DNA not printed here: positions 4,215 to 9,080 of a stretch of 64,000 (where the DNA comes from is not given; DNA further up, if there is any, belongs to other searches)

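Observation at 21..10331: Cluster of seven PEP-utilizing swivel phosphohistidine domains on a PpsA-like ATP-binding head, with no PEP/pyruvate TIM barrel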

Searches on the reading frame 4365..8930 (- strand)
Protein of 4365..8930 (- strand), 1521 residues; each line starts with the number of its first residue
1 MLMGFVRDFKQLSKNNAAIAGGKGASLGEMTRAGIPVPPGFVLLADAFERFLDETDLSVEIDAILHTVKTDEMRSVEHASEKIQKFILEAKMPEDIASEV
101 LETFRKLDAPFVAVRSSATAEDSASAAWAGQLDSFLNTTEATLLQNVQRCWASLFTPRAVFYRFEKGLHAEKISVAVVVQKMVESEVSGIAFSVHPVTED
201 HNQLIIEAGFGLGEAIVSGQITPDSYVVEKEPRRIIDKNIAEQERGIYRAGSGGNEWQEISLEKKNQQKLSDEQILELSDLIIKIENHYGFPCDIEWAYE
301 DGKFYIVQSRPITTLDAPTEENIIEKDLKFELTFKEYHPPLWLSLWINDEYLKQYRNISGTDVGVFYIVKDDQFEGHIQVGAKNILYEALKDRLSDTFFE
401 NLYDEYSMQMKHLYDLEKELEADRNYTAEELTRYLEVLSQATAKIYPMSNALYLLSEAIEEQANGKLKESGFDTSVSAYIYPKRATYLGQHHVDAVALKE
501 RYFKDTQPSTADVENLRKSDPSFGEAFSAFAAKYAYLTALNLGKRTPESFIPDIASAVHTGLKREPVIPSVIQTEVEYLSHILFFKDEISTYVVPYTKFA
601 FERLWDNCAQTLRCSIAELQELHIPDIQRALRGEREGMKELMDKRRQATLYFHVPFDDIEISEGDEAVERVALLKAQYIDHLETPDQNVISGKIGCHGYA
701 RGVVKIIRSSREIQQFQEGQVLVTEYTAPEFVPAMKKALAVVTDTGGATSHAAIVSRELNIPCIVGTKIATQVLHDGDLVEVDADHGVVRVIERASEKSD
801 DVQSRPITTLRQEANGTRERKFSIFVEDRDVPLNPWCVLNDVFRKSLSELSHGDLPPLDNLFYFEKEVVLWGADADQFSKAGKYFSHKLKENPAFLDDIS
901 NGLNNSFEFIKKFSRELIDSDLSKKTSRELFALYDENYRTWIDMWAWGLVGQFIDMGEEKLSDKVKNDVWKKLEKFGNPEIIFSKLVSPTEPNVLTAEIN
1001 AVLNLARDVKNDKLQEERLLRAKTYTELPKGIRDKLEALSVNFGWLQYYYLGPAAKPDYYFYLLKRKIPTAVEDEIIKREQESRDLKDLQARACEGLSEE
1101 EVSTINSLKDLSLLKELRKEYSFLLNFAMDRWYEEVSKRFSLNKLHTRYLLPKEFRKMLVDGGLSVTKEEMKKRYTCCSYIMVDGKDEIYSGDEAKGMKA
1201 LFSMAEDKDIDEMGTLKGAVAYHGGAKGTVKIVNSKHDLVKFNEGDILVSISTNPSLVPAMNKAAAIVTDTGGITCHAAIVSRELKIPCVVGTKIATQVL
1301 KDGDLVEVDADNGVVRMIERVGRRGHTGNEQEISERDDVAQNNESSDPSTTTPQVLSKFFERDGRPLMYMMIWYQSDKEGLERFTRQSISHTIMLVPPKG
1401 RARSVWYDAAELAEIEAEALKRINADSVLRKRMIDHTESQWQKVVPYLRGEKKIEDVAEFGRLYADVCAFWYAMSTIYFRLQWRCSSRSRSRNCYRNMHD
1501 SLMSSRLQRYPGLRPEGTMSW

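Call 4: search_protein_families(library=pfam, proteins=[window:4365-8930:-], max_evalue=0.01)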
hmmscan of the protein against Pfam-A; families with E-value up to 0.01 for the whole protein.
window:4365-8930:- (1521 aa): 2 families
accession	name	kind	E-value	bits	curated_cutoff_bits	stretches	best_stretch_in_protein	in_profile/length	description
PF01326.24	PPDK_N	-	4.1e-101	339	27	1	19-326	3-323/328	Pyruvate phosphate dikinase, AMP/ATP-binding domain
PF00391.29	PEP-utilizers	-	1.8e-52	175.3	23.1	2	716-787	1-72/72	PEP-utilising enzyme, mobile domain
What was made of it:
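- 7971..8930 (-): ATP-grasp (PPDK_N) head, residues 1-320 of the 1521-aa ORF (P3). It is the only nucleotide-binding domain in the locus. Pfam PF01326, E 4e-101 (call 4).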

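Call 5: search_solved_structures(query=window:4365-8930:-, max_evalue=0.01, show_alignments=2)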
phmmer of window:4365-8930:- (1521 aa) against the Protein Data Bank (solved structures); distinct sequences matched with E-value up to 0.01: 31.
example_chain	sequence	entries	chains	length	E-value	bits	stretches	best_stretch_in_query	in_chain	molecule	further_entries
8a8e_A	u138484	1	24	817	2.5e-99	337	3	64-318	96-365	Phosphoenolpyruvate synthase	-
9dae_A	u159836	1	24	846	5e-90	306.1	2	9-326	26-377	Phosphoenolpyruvate synthase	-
5hv1_A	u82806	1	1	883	2.7e-83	283.8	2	4-320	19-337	Phosphoenolpyruvate synthase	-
5hv2_A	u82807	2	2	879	3.3e-83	283.5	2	5-320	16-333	Phosphoenolpyruvate synthase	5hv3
5fbs_A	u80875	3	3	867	3.6e-83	283.4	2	5-320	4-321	Phosphoenolpyruvate synthase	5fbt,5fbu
5hv6_A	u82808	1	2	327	4.2e-68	233.5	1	5-314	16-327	Phosphoenolpyruvate synthase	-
2ols_A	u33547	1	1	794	1.1e-62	215.5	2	5-315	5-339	Phosphoenolpyruvate synthase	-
9goj_A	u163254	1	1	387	3e-55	190.9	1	5-320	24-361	Phosphoenolpyruvate synthase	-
2e28_A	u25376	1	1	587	3.1e-14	55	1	1239-1315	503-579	Pyruvate kinase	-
2x0s_A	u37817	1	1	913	1.1e-13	53.2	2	13-60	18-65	PYRUVATE PHOSPHATE DIKINASE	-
1dik_A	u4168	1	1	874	1.8e-10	42.5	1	1241-1292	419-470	PYRUVATE PHOSPHATE DIKINASE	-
9pzl_A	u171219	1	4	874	1.8e-10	42.5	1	1241-1292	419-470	Pyruvate, phosphate dikinase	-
1kbl_A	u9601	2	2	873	2e-10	42.3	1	1241-1292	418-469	PYRUVATE PHOSPHATE DIKINASE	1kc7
2r82_A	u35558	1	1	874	5.2e-10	41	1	1242-1292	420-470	Pyruvate, phosphate dikinase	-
2dik_A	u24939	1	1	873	6.7e-10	40.6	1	1241-1292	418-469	PROTEIN (PYRUVATE PHOSPHATE DIKINASE)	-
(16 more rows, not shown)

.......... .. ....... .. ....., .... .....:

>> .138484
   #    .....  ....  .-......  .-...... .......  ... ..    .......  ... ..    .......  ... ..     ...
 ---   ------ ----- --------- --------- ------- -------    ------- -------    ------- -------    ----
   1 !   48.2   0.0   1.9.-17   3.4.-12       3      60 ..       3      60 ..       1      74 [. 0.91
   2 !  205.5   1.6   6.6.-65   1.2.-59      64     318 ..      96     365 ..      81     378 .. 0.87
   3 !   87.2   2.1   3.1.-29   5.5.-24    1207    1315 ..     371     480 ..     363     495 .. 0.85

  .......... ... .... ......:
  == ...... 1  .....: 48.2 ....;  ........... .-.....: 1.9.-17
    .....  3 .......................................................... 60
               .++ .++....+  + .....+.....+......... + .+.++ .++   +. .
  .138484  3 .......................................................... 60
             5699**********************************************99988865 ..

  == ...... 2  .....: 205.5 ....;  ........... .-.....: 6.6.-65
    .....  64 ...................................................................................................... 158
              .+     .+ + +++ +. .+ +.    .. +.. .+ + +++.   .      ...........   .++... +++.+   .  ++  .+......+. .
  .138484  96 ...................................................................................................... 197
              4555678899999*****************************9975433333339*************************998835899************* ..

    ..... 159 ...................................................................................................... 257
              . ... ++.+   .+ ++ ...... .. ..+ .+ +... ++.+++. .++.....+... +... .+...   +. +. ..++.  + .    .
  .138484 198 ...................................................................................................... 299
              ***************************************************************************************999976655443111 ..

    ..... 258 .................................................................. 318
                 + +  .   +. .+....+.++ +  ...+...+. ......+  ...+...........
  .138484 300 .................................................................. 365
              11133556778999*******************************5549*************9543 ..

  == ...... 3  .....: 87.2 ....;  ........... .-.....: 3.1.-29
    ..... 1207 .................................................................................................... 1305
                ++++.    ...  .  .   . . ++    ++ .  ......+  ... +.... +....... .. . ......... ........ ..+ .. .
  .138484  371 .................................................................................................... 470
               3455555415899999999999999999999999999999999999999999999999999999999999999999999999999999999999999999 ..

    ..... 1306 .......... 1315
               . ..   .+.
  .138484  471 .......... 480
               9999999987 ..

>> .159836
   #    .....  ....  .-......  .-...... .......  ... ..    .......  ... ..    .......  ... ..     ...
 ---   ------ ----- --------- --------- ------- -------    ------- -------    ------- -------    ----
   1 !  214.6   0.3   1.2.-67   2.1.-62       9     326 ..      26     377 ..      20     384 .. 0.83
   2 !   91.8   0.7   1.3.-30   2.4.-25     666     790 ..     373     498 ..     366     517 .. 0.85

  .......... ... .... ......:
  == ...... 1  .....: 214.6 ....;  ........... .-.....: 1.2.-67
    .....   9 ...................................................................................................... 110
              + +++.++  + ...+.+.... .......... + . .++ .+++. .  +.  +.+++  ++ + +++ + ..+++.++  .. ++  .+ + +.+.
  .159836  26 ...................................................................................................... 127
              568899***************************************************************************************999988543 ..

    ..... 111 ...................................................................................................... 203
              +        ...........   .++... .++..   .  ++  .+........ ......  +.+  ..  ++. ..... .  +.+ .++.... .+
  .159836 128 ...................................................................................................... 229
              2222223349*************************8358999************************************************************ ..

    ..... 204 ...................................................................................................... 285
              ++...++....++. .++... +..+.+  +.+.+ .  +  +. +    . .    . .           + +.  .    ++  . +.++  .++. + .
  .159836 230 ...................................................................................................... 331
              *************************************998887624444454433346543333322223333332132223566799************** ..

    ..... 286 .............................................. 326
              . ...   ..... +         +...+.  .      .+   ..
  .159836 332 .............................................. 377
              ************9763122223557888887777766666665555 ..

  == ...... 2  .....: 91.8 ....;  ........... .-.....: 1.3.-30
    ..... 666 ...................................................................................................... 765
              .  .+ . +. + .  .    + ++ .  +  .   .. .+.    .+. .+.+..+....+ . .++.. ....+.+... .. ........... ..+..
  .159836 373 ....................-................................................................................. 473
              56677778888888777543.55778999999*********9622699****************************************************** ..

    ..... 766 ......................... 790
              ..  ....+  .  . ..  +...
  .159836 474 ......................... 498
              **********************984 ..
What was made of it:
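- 7971..8930 (-): Best PDB sequence hits are PpsA and RPH (call 5).
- The ATP-grasp and swivels are most similar in sequence to archaeal PpsA (call 5).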
